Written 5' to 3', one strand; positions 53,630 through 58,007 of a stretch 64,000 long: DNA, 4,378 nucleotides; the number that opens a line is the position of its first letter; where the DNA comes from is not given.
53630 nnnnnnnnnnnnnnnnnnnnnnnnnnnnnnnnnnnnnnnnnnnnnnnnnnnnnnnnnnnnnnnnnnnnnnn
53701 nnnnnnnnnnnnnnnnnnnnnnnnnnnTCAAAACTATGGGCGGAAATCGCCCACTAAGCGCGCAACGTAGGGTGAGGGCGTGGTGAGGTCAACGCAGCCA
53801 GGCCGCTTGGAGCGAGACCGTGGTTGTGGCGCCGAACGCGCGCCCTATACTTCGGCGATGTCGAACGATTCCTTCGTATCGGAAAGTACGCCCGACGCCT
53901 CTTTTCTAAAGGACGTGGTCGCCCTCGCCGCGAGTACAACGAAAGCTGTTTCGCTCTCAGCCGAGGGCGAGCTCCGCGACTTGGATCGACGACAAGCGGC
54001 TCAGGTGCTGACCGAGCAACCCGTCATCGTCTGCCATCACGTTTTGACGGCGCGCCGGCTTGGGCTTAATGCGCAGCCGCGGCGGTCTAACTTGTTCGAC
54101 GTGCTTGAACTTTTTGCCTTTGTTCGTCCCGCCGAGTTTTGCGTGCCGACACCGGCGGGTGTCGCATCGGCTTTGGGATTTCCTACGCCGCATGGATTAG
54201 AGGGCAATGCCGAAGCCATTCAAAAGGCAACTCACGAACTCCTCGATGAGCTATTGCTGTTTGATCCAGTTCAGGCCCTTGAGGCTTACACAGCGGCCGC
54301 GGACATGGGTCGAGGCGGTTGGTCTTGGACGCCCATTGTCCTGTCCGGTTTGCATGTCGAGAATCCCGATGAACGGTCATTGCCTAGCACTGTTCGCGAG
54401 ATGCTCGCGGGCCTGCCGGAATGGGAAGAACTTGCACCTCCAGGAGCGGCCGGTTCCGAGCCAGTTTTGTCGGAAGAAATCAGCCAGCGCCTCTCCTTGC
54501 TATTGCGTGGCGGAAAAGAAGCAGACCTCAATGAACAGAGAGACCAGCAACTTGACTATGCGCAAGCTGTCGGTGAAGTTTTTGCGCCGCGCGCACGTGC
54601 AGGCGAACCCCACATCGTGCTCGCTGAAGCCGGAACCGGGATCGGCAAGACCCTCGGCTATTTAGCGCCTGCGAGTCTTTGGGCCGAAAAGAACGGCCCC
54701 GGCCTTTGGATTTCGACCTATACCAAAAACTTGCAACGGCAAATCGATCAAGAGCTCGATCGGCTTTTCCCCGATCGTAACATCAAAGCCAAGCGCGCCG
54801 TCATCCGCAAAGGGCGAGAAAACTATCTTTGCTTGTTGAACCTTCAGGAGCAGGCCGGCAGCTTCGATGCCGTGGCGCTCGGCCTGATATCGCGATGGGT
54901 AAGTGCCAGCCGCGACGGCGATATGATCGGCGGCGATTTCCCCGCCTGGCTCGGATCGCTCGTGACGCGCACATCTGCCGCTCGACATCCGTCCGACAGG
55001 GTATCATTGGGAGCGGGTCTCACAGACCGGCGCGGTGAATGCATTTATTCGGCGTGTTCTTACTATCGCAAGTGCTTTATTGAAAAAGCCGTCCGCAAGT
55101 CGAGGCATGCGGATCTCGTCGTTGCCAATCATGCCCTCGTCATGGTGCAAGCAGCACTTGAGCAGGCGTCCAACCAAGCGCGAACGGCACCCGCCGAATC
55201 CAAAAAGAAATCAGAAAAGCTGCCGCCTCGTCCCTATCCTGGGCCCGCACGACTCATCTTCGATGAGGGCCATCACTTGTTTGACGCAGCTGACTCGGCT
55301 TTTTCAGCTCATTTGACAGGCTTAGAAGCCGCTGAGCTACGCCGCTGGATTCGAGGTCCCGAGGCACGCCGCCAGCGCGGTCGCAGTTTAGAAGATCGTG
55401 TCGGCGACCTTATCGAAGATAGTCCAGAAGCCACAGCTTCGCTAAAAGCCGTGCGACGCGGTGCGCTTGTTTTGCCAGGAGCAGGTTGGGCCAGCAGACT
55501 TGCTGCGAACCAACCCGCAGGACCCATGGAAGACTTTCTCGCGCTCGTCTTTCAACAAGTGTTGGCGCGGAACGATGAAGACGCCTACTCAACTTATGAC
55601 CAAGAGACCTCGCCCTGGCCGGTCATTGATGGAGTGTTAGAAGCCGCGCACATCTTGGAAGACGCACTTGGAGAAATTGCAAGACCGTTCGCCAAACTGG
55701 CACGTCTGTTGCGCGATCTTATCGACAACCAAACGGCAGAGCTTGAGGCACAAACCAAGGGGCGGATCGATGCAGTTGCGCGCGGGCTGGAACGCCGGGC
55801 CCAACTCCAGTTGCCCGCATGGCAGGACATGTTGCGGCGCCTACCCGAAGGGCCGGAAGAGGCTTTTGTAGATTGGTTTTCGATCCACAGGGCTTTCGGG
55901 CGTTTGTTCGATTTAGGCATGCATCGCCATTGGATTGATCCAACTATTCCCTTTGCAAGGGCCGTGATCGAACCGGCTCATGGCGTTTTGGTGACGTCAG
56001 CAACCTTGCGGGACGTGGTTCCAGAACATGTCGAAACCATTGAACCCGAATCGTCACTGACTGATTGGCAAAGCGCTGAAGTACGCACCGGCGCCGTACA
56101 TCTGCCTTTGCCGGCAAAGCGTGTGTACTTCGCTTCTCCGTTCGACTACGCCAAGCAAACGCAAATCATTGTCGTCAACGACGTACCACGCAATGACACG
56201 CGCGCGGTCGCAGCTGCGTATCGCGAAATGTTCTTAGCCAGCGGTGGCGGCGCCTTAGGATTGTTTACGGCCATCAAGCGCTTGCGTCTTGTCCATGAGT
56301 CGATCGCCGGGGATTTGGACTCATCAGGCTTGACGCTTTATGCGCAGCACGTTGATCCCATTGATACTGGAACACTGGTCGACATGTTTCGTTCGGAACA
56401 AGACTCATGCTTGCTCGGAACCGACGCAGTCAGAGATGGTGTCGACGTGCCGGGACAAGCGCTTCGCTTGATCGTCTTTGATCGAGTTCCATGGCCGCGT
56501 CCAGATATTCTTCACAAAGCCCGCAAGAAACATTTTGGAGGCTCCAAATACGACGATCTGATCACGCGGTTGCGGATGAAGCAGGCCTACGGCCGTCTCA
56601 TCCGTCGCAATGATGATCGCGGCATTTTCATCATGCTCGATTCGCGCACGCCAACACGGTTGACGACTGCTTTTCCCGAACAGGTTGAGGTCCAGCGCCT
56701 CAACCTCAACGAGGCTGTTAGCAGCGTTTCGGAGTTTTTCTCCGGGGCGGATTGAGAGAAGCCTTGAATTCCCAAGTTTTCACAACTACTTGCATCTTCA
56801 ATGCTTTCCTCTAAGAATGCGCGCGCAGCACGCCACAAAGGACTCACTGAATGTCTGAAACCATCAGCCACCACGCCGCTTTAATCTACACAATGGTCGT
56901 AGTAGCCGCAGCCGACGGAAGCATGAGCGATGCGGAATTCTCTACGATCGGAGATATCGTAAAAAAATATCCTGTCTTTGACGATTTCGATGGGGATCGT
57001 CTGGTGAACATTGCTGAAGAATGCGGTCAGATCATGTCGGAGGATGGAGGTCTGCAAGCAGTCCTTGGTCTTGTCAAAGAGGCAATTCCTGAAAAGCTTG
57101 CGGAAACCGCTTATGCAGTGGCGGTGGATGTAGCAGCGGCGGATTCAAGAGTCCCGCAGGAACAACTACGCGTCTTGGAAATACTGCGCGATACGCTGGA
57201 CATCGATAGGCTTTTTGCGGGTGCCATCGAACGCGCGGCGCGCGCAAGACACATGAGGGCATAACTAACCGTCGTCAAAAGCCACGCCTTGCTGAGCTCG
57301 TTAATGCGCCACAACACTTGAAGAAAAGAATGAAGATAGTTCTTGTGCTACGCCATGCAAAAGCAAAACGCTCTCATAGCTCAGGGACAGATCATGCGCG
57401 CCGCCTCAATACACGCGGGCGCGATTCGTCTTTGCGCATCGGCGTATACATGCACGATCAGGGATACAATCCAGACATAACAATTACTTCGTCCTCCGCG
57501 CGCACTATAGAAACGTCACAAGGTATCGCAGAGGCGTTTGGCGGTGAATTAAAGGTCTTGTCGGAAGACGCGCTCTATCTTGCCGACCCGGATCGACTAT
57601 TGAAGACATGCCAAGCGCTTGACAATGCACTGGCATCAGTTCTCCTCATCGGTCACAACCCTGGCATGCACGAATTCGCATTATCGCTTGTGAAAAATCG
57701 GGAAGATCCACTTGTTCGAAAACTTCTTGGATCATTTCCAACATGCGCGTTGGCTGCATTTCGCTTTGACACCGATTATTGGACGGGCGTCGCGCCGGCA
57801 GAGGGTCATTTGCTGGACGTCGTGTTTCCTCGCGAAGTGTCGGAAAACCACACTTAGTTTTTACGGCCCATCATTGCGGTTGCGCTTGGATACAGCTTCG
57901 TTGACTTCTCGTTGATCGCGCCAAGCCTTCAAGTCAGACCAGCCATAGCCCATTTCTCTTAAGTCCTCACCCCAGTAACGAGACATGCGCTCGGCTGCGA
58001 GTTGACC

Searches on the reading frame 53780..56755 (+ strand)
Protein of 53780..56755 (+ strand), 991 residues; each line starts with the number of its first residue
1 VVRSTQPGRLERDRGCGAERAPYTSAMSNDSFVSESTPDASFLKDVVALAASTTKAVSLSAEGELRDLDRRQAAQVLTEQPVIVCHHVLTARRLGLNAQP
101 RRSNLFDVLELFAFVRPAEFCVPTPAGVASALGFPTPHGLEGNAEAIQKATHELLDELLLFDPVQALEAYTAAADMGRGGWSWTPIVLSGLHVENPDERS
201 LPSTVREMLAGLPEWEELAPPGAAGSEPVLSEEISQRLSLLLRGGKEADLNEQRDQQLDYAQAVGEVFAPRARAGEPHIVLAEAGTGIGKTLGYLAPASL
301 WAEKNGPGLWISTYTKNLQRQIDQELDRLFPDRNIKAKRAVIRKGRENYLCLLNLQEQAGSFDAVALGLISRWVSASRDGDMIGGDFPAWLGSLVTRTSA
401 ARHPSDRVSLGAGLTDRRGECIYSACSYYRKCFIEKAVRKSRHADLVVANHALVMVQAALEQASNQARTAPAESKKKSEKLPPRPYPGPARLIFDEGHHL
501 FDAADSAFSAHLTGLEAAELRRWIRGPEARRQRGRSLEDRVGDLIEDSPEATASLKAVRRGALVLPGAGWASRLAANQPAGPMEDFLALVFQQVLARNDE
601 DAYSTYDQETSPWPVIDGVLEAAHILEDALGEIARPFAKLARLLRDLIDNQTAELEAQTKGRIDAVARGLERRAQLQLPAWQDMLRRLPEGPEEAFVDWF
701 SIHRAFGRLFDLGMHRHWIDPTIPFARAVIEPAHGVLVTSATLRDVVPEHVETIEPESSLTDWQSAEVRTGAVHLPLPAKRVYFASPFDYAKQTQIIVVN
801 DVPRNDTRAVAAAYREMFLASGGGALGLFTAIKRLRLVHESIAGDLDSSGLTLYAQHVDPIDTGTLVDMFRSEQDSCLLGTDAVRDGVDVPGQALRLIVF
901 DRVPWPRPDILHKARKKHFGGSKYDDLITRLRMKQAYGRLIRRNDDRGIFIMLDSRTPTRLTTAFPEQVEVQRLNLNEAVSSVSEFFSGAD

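Call 23: search_protein_families(library=ncbifam, proteins=[window:53780-56755:+], max_evalue=0.00001)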
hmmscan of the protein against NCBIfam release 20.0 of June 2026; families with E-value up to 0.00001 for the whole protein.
window:53780-56755:+ (991 aa): 6 families
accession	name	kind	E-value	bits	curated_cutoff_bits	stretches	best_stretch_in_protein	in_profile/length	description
NF053712.1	repair_DEAH_YoaA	equivalog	4.1e-67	227.3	680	2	252-526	18-255/630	DNA repair helicase YoaA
NF005981.0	PRK08074.1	equivalog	1.3e-50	172.4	789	1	252-961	257-900/931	ATP-dependent DNA helicase DinG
NF008729.0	PRK11747.1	equivalog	2.1e-44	152.1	598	1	252-959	25-683/703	ATP-dependent DNA helicase DinG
TIGR01407.1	dinG_rel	hypoth_equivalog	2.7e-37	128.5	547.7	2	785-987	669-889/889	putative DnaQ family exonuclease/DinG family helicase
NF005569.0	PRK07246.1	equivalog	2.6e-16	59.1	794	2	252-356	245-339/820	bifunctional DnaQ family exonuclease/ATP-dependent helicase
TIGR03117.2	cas_csf4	equivalog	7.3e-15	54.2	400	1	252-457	128-316/800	type IV CRISPR-associated DEAD/DEAH-box helicase Csf4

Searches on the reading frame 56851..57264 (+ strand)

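Call 39: search_protein_families(library=pfam, proteins=[window:56851-57264:+], max_evalue=0.001)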
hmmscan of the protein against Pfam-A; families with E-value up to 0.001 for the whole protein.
window:56851-57264:+ (137 aa): 2 families
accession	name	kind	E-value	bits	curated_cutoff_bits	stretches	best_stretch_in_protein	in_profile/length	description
PF05099.18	TerB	-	1e-06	29.4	24.4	1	9-119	2-109/118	Tellurite resistance protein TerB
PF04391.17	DUF533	-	0.00053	20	29.6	0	6-38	68-100/178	Protein of unknown function (DUF533)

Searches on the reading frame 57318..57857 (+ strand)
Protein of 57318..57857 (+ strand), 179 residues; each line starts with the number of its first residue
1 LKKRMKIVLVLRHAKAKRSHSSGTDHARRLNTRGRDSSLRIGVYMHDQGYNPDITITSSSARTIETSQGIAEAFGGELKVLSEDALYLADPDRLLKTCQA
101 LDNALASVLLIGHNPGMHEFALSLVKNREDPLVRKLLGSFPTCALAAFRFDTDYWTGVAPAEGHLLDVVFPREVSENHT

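Call 39: search_protein_families(library=pfam, proteins=[window:57318-57857:+], max_evalue=0.001)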
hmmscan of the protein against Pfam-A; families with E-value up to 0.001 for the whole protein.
window:57318-57857:+ (179 aa): 1 family
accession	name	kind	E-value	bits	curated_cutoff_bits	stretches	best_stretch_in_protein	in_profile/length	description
PF00300.27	His_Phos_1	-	2.8e-05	24.3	21.7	1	9-81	2-72/194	Histidine phosphatase superfamily (branch 1)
